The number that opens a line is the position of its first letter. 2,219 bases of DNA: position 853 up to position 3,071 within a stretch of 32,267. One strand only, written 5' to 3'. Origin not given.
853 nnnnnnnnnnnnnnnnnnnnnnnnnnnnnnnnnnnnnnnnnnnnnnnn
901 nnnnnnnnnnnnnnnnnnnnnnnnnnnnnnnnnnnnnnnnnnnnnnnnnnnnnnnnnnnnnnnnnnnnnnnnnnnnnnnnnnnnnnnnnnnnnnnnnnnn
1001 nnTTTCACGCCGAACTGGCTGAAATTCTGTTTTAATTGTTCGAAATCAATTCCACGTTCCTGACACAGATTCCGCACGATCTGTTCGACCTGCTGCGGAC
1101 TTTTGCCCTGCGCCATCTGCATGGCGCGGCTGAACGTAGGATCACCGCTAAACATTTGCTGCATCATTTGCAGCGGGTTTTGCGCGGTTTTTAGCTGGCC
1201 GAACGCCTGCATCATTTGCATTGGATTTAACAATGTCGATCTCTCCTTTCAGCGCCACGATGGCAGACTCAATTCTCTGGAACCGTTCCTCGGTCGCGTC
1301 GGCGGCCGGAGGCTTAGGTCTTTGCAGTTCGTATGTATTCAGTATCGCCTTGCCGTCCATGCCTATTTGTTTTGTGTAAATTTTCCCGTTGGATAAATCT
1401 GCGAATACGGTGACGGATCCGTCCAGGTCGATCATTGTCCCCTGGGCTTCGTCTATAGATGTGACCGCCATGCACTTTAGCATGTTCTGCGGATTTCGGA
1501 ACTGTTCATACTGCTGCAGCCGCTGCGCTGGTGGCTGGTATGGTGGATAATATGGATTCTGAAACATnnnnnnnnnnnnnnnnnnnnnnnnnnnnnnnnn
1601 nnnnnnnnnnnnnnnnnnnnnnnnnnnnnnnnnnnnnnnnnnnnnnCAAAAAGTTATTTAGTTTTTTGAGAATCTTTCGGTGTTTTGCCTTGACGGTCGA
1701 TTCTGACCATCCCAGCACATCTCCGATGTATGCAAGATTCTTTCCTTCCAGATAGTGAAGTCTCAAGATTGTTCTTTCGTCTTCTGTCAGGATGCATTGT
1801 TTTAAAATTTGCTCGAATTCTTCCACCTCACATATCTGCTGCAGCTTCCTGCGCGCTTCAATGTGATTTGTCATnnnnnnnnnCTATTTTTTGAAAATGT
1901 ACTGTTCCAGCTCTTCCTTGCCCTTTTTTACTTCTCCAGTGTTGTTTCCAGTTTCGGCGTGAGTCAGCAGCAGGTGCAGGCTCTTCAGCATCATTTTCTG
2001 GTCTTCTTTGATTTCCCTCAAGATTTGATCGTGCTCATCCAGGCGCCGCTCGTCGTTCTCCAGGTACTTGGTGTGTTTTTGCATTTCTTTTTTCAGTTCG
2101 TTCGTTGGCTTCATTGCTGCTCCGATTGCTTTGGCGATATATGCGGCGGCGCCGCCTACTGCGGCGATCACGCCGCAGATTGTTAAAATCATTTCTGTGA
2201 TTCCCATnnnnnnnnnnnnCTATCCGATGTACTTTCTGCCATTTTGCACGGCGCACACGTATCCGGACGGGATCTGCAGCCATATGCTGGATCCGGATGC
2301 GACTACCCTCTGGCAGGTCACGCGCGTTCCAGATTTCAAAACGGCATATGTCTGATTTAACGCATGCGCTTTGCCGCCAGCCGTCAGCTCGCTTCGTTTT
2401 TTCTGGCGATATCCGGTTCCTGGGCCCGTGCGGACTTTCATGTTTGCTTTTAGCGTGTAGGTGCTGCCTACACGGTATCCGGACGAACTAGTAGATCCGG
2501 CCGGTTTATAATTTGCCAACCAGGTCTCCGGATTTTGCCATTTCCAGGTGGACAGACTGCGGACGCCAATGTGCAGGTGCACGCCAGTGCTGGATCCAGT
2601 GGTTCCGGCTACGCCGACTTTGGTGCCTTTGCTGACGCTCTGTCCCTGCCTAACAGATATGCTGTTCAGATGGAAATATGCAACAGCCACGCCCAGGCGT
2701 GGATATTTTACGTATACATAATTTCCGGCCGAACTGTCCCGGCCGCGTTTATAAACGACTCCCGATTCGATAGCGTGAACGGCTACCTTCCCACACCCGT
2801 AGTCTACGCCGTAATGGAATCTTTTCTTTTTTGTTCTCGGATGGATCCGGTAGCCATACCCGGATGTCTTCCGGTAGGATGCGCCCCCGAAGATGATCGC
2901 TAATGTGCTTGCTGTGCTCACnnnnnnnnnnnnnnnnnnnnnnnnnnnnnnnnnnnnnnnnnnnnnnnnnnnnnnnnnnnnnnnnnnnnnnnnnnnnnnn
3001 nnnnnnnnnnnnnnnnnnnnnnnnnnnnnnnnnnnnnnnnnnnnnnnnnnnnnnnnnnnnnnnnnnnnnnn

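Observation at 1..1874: Post-lysis cargo island with spore-coat/exosporium-like composition, crossing the circular junction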

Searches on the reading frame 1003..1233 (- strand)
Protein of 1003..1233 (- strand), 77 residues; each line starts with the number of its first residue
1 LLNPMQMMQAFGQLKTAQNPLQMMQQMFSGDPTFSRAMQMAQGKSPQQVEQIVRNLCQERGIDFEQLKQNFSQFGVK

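Call 7: search_protein_families(library=pfam, max_evalue=1, proteins=[window:1003-1233:-])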
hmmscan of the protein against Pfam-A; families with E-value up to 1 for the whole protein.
seq(77 aa): 4 families
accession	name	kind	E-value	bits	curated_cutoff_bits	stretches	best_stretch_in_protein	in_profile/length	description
PF10975.14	DUF2802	-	0.0093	16.6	33.5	1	9-42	8-41/68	Protein of unknown function (DUF2802)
PF05402.18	PqqD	-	0.053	14.3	23.4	1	26-74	11-57/67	Coenzyme PQQ synthesis protein D (PqqD)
PF21770.3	MgtC_SapB_C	-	0.11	13.4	27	1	35-62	45-72/77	MGTC/SAPB C-terminal domain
PF22901.2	dsrm_Ferlin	-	0.19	12.6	27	0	2-43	26-66/90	Ferlin dsRNA-binding domain-like domain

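Call 8: search_protein_families(library=phrogs, max_evalue=1, proteins=[window:1003-1233:-])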
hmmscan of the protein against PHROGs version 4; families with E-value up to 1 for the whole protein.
seq(77 aa): 3 families
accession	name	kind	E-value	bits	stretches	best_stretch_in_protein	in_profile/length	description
phrog_15549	-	unknown function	0.043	14.7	1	44-75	101-132/172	-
phrog_16646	-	unknown function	0.33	12.5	1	37-65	68-96/111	-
phrog_7894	-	unknown function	0.73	11.4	1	4-51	39-84/139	-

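Call 9: search_protein_families(library=ncbifam, max_evalue=1, proteins=[window:1003-1233:-])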
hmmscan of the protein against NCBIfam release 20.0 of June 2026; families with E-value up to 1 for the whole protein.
seq(77 aa): 1 family
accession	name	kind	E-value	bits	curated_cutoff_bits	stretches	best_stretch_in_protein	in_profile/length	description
NF041779.1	hetero_SS_HdrC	equivalog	0.14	11.6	350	1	33-70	79-116/198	ferredoxin:CoB-CoM heterodisulfide reductase subunit HdrC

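Call 84: search_protein_families(library=padloc, max_evalue=0.01, proteins=[window:1003-1233:-])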
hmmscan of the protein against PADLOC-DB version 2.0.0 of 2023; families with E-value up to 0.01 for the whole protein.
seq(77 aa): 0 families

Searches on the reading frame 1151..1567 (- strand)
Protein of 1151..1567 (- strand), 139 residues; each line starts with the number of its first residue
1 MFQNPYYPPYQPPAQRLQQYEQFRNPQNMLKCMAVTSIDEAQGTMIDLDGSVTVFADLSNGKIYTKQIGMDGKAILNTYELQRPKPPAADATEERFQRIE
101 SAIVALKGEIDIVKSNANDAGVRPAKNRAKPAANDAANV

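Call 7: search_protein_families(library=pfam, max_evalue=1, proteins=[window:1151-1567:-])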
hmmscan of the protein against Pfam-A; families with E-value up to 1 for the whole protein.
seq(139 aa): 1 family
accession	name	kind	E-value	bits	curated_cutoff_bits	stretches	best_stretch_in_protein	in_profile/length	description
PF07818.18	HCNGP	-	0.0019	19.2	26.3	1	15-48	32-64/94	HCNGP-like protein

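Call 8: search_protein_families(library=phrogs, max_evalue=1, proteins=[window:1151-1567:-])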
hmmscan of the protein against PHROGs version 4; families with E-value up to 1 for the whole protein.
seq(139 aa): 1 family
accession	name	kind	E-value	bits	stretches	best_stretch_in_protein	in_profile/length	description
phrog_21718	-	unknown function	5.1e-05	24.3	1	6-96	18-118/159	-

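Call 9: search_protein_families(library=ncbifam, max_evalue=1, proteins=[window:1151-1567:-])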
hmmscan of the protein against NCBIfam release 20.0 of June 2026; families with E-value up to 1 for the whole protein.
seq(139 aa): 0 families

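Call 49: search_solved_structures(query=A4, max_evalue=10, show_alignments=1)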
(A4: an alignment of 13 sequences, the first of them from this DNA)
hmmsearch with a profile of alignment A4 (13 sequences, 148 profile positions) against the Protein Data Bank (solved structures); distinct sequences matched with E-value up to 10: 57.
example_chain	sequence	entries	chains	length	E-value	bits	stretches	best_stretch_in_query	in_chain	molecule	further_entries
3g7c_A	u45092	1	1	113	0.022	17.8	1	90-132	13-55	Occludin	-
1wpa_A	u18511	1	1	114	0.037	17.1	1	92-132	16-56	Occludin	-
3lt7_A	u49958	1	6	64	0.058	16.4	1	86-130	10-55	Adhesin yadA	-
7wu7_4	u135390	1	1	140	0.07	16.2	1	92-141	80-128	Prefoldin subunit 4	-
8ftp_A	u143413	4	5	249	0.13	15.3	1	67-128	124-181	Alpha/beta fold hydrolase | Fluorophosphonate-binding serine hydrolase H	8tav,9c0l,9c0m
2pms_C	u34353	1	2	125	0.23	14.5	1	102-132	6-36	PNEUMOCOCCAL SURFACE PROTEIN A (PSPA)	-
6nr8_4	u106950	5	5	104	0.27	14.3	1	92-131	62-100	Prefoldin subunit 4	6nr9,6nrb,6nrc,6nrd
3lt6_A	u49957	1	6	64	0.36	13.9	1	86-130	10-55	Adhesin yadA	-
7wbn_A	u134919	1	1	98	0.38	13.8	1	106-133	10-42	RevCC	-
9som_A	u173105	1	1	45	0.44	13.6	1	92-125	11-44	Designed coiled coil with two distinct Terbium sites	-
4psl_A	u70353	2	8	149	0.75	12.8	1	84-138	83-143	ssDNA binding protein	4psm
4qy0_B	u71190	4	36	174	0.78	12.8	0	87-129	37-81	hemagglutinin | Hemagglutinin HA2 chain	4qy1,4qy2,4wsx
8egr_M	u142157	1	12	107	0.79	12.8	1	101-139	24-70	gp20, portal-proximal core protein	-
6htn_A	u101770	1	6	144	0.79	12.8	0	77-98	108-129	Fucose-binding lectin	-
4cyw_B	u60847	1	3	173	0.81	12.7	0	106-129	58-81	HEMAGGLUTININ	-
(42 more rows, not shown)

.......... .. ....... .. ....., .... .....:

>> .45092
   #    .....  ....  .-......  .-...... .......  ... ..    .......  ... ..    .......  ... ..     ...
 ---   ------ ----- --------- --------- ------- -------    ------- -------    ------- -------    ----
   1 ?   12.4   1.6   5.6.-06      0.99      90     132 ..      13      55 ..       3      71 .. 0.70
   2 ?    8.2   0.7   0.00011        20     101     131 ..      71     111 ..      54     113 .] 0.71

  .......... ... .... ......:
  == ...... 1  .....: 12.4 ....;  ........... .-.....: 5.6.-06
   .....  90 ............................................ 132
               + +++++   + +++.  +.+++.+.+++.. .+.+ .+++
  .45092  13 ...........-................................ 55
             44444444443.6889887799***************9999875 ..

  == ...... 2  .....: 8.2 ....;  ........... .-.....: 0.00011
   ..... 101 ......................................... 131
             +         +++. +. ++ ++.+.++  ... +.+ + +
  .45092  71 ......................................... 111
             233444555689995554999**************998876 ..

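Call 51: find_homologous_proteins(query=A4, max_evalue=0.001)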
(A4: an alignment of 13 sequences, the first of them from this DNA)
Query A4 (13 sequences) (139 aa, profile of the alignment): 4730 proteins with E <= 0.001 among 5771 candidates; the best 120 are listed.
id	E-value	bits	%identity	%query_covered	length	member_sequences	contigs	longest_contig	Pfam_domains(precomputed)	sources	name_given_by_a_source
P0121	9.9e-42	160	61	99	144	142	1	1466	-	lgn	-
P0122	1.1e-39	154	57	99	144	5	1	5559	-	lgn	-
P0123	2.8e-37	146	98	100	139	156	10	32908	-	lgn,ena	-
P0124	9.9e-37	144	95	100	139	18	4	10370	-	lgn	-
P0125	5.9e-36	141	90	100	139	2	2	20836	-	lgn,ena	-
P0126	3.2e-35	139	91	96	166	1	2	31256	-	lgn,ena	-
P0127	3.6e-35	139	-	-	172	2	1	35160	-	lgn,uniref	uniref:Uncharacterized protein n=1 Tax=Dulem virus 35 TaxID=3145753 RepID=A0AAU8B0P4_9CAUD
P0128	5.7e-35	138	49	100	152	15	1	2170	-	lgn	-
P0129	6.9e-35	138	52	100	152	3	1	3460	-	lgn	-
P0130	2.0e-33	133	79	100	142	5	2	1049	-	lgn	-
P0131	3.3e-33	133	56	93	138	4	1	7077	-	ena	-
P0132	8.5e-33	131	52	100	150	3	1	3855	-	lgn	-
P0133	3.2e-32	129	43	84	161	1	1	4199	-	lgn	-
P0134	4.5e-32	129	54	93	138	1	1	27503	-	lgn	-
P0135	5.0e-32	129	60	59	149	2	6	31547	-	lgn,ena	-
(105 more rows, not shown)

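Call 59: predict_structure(alignment_id=A5)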
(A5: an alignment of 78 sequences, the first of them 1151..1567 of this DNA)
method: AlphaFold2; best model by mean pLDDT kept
length: 139 residues; sequences in the alignment: 78
mean_pLDDT: 74.7   pTM: 0.41
mean pLDDT of the five models: 74.7, 72.8, 70.8, 70.6, 69.6
residues with pLDDT >= 90: 44; 70-90: 38; 50-70: 34; < 50: 23
segments of 3 or more residues with pLDDT < 50: 1-3, 23-26, 123-130, 132-139
pLDDT, mean of each block of 10 residues (from residue 1): 53 63 58 92 87 91 91 91 69 85 93 74 49 46
secondary structure, 60 per line:
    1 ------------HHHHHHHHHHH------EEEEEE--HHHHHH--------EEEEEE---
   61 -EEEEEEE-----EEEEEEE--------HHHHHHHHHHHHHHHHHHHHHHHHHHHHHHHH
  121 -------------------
elements in order: H13-23 E30-35 H38-43 E52-57 E62-68 E74-80 H89-120

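Call 61: fold_search(model_id=the predicted structure, library=pdb)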
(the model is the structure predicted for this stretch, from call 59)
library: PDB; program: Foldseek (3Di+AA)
matches with E <= 10: 1260; with E <= 0.001: 0
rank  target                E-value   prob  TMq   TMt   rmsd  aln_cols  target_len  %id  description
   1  5kew_E                2.3e-02  0.93  0.24  0.36  18.2        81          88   14  Vibrio parahaemolyticus VtrA/VtrC complex bound to the bile salt taurodeoxycholate (released 2016-07-20)
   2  5kev_A                2.8e-02  0.82  0.22  0.32  18.0        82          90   13  Vibrio parahaemolyticus VtrA/VtrC complex (released 2016-07-20)
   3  7qof_a                4.8e-02  0.69  0.20  0.09   7.1        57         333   16  Icosahedral capsid of the phicrAss001 virion (released 2023-03-29)
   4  5kew_A                5.5e-02  0.92  0.20  0.30  16.8        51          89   16  Vibrio parahaemolyticus VtrA/VtrC complex bound to the bile salt taurodeoxycholate (released 2016-07-20)
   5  1b47_A                5.8e-02  0.54  0.21  0.11  19.0       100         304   16  STRUCTURE OF THE N-TERMINAL DOMAIN OF CBL IN COMPLEX WITH ITS BINDING SITE IN ZAP-70 (released 1999-04-27)
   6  5w40_C                8.7e-02  0.33  0.21  0.11  11.9        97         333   11  Crystal structure of PopP2 F318S in complex with IP6 and AcCoA (released 2017-08-09)
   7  3op0_A                1.0e-01  0.57  0.23  0.11  18.8       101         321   16  Crystal structure of Cbl-c (Cbl-3) TKB domain in complex with EGFR pY1069 peptide (released 2010-10-20)
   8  3vrn                  1.1e-01  0.54  0.24  0.12  18.5        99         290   17  Crystal structure of the tyrosine kinase binding domain of Cbl-c (released 2013-03-06)
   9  5w3y_D                1.1e-01  0.28  0.21  0.11  11.9        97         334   11  Crystal structure of PopP2 C321A in complex with IP6 and AcCoA (released 2017-08-09)
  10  6o03_A                1.3e-01  0.38  0.21  0.11  18.7       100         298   15  Monobody (MC17) bound to tyrosine kinase binding domain of E3 ubiquitin ligase CBL (released 2020-08-19)
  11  5hkw_A                1.4e-01  0.38  0.21  0.11  18.9        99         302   15  Crystal Structure of Apo c-Cbl TKBD Refined to 2.25 A Resolution (released 2017-01-18)
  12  5w3t_A                1.4e-01  0.25  0.21  0.11  11.9        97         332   11  Crystal structure of PopP2 in complex with IP6 (released 2017-08-09)
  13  4a4c_A                1.8e-01  0.44  0.24  0.10  18.7       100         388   16  Structure of phosphoTyr371-c-Cbl-UbcH5B-ZAP-70 complex (released 2012-01-25)
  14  5w3t_D                1.9e-01  0.21  0.21  0.11  11.8        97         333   11  Crystal structure of PopP2 in complex with IP6 (released 2017-08-09)
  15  5w40_B                1.9e-01  0.21  0.21  0.11  11.9        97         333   11  Crystal structure of PopP2 F318S in complex with IP6 and AcCoA (released 2017-08-09)
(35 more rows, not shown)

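Call 79: fold_search(model_id=the predicted structure, library=viral)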
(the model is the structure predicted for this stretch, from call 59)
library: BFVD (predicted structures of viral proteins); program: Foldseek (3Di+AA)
matches with E <= 10: 1457; with E <= 0.001: 22
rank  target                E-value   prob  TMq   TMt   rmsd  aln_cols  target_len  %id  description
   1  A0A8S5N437            2.1e-08  1.00  0.40  0.36  12.0       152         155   27  Uncharacterized protein [Podoviridae sp. ctiJY10]
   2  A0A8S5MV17            9.5e-08  1.00  0.39  0.42  11.1       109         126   31  Uncharacterized protein [Caudovirales sp. ctUL28]
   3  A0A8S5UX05            1.4e-07  1.00  0.41  0.41  20.2       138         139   26  Uncharacterized protein [Siphoviridae sp. ctDmR33]
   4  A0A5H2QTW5            8.6e-07  1.00  0.37  0.35  18.2       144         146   30  (no name in the UniProt tables at hand)
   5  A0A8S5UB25            1.4e-06  1.00  0.39  0.36  18.9       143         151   23  Uncharacterized protein [Siphoviridae sp. ct8Cp41]
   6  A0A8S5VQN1            1.8e-06  1.00  0.40  0.42  16.6       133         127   22  (no name in the UniProt tables at hand)
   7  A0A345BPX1            4.5e-06  1.00  0.38  0.32  15.0       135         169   19  (no name in the UniProt tables at hand)
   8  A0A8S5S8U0            6.3e-06  1.00  0.37  0.32  16.2       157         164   22  Uncharacterized protein [Phage sp. ctGns7]
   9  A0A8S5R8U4            4.7e-05  1.00  0.33  0.28  16.0       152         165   18  Uncharacterized protein [virus sp. cti5L29]
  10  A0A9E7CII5            6.1e-05  1.00  0.35  0.28  20.6       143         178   20  (no name in the UniProt tables at hand)
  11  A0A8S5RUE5            7.0e-05  1.00  0.34  0.41  16.4       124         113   23  (no name in the UniProt tables at hand)
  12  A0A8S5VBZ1            9.8e-05  1.00  0.35  0.31  20.1       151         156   18  Uncharacterized protein [Siphoviridae sp. ctKsH2]
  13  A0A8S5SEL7            1.0e-04  1.00  0.34  0.30  22.7       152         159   18  Uncharacterized protein [Caudovirales sp. ctrNG92]
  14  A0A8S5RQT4            1.6e-04  1.00  0.38  0.35  18.0       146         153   17  (no name in the UniProt tables at hand)
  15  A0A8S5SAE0            2.0e-04  1.00  0.32  0.31  21.3       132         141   19  Phosphoprotein [Siphoviridae sp. ct0D87]
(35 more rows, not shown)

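Call 84: search_protein_families(library=padloc, max_evalue=0.01, proteins=[window:1151-1567:-])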
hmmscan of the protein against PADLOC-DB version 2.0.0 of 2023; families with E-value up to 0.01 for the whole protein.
seq(139 aa): 0 families

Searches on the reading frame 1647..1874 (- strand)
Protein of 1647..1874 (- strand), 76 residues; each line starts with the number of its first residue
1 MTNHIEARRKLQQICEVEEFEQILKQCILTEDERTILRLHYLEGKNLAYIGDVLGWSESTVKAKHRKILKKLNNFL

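Call 7: search_protein_families(library=pfam, max_evalue=1, proteins=[window:1647-1874:-])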
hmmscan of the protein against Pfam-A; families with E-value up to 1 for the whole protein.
seq(76 aa): 11 families
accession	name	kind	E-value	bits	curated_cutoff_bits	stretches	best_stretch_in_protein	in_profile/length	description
PF04545.22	Sigma70_r4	-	5.4e-12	45.5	24.1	1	29-72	5-48/50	Sigma-70, region 4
PF08281.18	Sigma70_r4_2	-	3.4e-09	36.6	25.7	1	29-72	11-54/54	Sigma-70, region 4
PF00196.25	GerE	-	5.9e-06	26.3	23.5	1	28-73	2-46/57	Bacterial regulatory proteins, luxR family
PF13936.12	HTH_38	-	0.00025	21.2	27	1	29-61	5-37/44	Helix-turn-helix domain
PF07374.17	DUF1492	-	0.0044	17.6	21.5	1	12-73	40-100/100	Protein of unknown function (DUF1492)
PF15507.11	DUF4649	-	0.0054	17.3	27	1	10-52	13-55/69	Domain of unknown function (DUF4649)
PF13384.12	HTH_23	-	0.057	13.7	24.6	1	39-62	12-35/50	Homeodomain-like domain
PF16509.11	KORA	-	0.074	13.7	26.7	1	18-70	4-56/84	TrfB plasmid transcriptional repressor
PF07638.17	Sigma70_ECF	-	0.075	13.4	21.1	1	10-71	116-178/185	ECF sigma factor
PF21974.1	SPN1_m3Gcap_bd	-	0.085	13.3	27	1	29-61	61-96/179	Snurportin1, m3G cap-binding domain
PF18650.6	IMPa_N_2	-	0.16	11.7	25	1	43-75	50-82/200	Immunomodulating metalloprotease N-terminal domain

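Call 8: search_protein_families(library=phrogs, max_evalue=1, proteins=[window:1647-1874:-])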
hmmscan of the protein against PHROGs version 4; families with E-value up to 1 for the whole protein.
seq(76 aa): 12 families
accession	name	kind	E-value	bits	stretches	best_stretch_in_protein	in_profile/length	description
phrog_36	-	transcription regulation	5e-13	50.2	1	13-76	122-187/220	transcriptional regulator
phrog_351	-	transcription regulation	2.6e-07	30.6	1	16-75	665-725/928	RNA polymerase sigma factor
phrog_248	-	transcription regulation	3e-06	28.4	1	13-71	76-132/161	transcriptional activator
phrog_1740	-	transcription regulation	1.8e-05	24.4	1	17-76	155-216/567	RNA polymerase sigma factor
phrog_3512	-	transcription regulation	2.6e-05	25.4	1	25-75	62-112/130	sigma factor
phrog_13787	-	unknown function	0.00064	20.9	1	19-75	114-167/172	-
phrog_5767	-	transcription regulation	0.0011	19.5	1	17-74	278-334/393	sigma factor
phrog_11138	-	unknown function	0.0041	18.4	1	14-76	79-139/142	-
phrog_1190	-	transcription regulation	0.013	16.3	1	21-74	106-157/167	RNA polymerase sigma factor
phrog_12061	-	unknown function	0.015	16.2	1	29-73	51-95/111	-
phrog_1058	-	unknown function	0.036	15.1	1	6-73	62-128/134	-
phrog_30014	-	unknown function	0.13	13.4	1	26-71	53-97/114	-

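Call 9: search_protein_families(library=ncbifam, max_evalue=1, proteins=[window:1647-1874:-])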
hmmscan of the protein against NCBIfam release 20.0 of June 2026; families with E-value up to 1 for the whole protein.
seq(76 aa): 51 families (the best 25 are shown)
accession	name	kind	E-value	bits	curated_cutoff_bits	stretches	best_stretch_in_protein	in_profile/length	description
TIGR02937.1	sigma70-ECF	superfamily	3.1e-11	43.2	42.9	1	16-75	103-164/165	sigma-70 family RNA polymerase sigma factor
NF004935.0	PRK06288.1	equivalog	2.6e-07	30.6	343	1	11-73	195-259/270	RNA polymerase sigma factor WhiG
TIGR02479.1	FliA_WhiG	subfamily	2.8e-07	30.5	189.6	1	11-74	156-221/224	FliA/WhiG family RNA polymerase sigma factor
NF005413.0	PRK06986.1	subfamily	4.7e-07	29.9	201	1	8-74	167-234/241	RNA polymerase sigma factor FliA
NF007220.0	PRK09639.1-5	equivalog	4.8e-07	29.7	260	1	12-75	102-163/181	RNA polymerase sigma factor SigX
TIGR02985.1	Sig70_bacteroi1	subfamily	6.3e-07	29.8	126.4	1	4-76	88-162/162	RNA polymerase sigma-70 factor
NF004572.0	PRK05911.1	equivalog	8.3e-07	28.6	378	1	14-74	189-251/257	RNA polymerase sigma factor sigma-28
TIGR02983.1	SigE-fam_strep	subfamily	4.9e-06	26.5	141.55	1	13-74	97-156/162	SigE family RNA polymerase sigma factor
NF009172.0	PRK12519.1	subfamily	1.4e-05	24.7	222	1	11-76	123-189/194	RNA polymerase sigma factor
NF005809.0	PRK07670.1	equivalog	1.9e-05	24.3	326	1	18-76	191-250/255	FliA/WhiG family RNA polymerase sigma factor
NF009168.0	PRK12515.1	subfamily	3.7e-05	23.3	236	1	18-75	119-178/189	RNA polymerase sigma factor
TIGR03001.1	Sig-70_gmx1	subfamily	4e-05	23.1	154.6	1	18-63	149-196/244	RNA polymerase sigma-70 factor, Myxococcales family 1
TIGR02984.1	Sig-70_plancto1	subfamily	0.00029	20.5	183.75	1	13-74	124-186/189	RNA polymerase sigma-70 factor, Planctomycetaceae-specific subfamily 1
TIGR02980.1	SigBFG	subfamily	0.00037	20.2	234.35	1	10-74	162-224/227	SigB/SigF/SigG family RNA polymerase sigma factor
TIGR03020.2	EpsA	equivalog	0.00045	19.9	170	1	26-73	188-234/247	XrtB/PEP-CTERM-associated transcriptional regulator EpsA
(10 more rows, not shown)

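Call 84: search_protein_families(library=padloc, max_evalue=0.01, proteins=[window:1647-1874:-])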
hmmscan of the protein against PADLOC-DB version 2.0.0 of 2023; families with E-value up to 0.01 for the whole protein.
seq(76 aa): 1 family
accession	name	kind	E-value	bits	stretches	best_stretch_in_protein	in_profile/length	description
PDLC01851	CARF3--CARF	-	5.2e-05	20.8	1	5-76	187-256/279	-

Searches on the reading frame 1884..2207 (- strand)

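Call 15: search_protein_families(library=pfam, max_evalue=0.01, proteins=[window:1884-2207:-])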
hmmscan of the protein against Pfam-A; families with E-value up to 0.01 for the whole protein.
window:1884-2207:- (107 aa): 1 family
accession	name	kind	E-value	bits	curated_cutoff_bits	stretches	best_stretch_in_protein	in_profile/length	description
PF24073.1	DUF7365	-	0.0039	17.7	27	1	3-61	9-68/101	Coiled-coil region of unknown function (DUF7365)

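Call 16: search_protein_families(library=phrogs, max_evalue=0.001, proteins=[window:1884-2207:-])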
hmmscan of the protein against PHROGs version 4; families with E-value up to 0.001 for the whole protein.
window:1884-2207:- (107 aa): 1 family
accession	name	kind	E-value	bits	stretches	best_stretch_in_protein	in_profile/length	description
phrog_1009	-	unknown function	6.3e-07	30.4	1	6-70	10-85/103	-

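Call 84: search_protein_families(library=padloc, max_evalue=0.01, proteins=[window:1887-2207:-])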
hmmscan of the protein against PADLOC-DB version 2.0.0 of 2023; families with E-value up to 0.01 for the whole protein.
window:1887-2207:- (107 aa): 0 families

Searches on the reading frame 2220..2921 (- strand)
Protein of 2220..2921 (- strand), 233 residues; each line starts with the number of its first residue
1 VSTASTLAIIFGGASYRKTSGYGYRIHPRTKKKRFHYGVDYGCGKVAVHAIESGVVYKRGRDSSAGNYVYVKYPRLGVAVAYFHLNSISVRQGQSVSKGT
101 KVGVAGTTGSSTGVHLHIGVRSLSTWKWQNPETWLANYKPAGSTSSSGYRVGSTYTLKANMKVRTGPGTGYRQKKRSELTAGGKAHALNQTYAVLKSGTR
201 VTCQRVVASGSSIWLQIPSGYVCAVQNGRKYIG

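Call 15: search_protein_families(library=pfam, max_evalue=0.01, proteins=[window:2220-2921:-])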
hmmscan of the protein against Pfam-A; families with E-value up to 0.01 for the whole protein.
window:2220-2921:- (233 aa): 1 family
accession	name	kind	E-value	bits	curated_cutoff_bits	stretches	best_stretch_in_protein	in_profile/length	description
PF01551.29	Peptidase_M23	-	5.2e-20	71.9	28.7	1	34-122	1-89/96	Peptidase family M23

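Call 16: search_protein_families(library=phrogs, max_evalue=0.001, proteins=[window:2220-2921:-])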
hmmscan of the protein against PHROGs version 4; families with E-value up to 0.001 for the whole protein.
window:2220-2921:- (233 aa): 21 families
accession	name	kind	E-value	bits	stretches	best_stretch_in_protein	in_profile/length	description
phrog_3578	-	lysis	1e-18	68.9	1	16-171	214-397/405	endolysin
phrog_7767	-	other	2.3e-18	67.6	1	15-136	3-120/194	metallo-endopeptidase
phrog_6700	-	lysis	5.7e-18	64.3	1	14-159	2604-2749/2898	endolysin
phrog_14988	-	other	2.2e-17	64.7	1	17-156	15-160/272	peptidase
phrog_1067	-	head and packaging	3.1e-16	60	1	20-189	746-894/991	minor head protein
phrog_8537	-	unknown function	7.5e-14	52.8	1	35-156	15-139/384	-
phrog_4070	-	tail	5.6e-12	45.6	1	16-148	605-741/989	tail length tape measure protein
phrog_3084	-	lysis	4.1e-11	43.6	1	16-143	10-142/468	endolysin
phrog_37190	-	other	1.4e-09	38.8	1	19-122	124-227/244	peptidase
phrog_880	-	lysis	5e-09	37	1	15-147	14-148/435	endolysin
phrog_16615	-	other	5.4e-08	33.1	1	33-122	416-506/529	peptidase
phrog_33207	-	other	1.2e-07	32.8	1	64-140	59-135/240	metallo-endopeptidase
phrog_9205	-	unknown function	1.3e-07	30.8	1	19-118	532-638/1144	-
phrog_28672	-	other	2.9e-07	30.4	1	18-122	276-375/397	metallo-endopeptidase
phrog_10030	-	tail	4.4e-07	28.5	1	30-123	1908-2008/2105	tail length tape measure protein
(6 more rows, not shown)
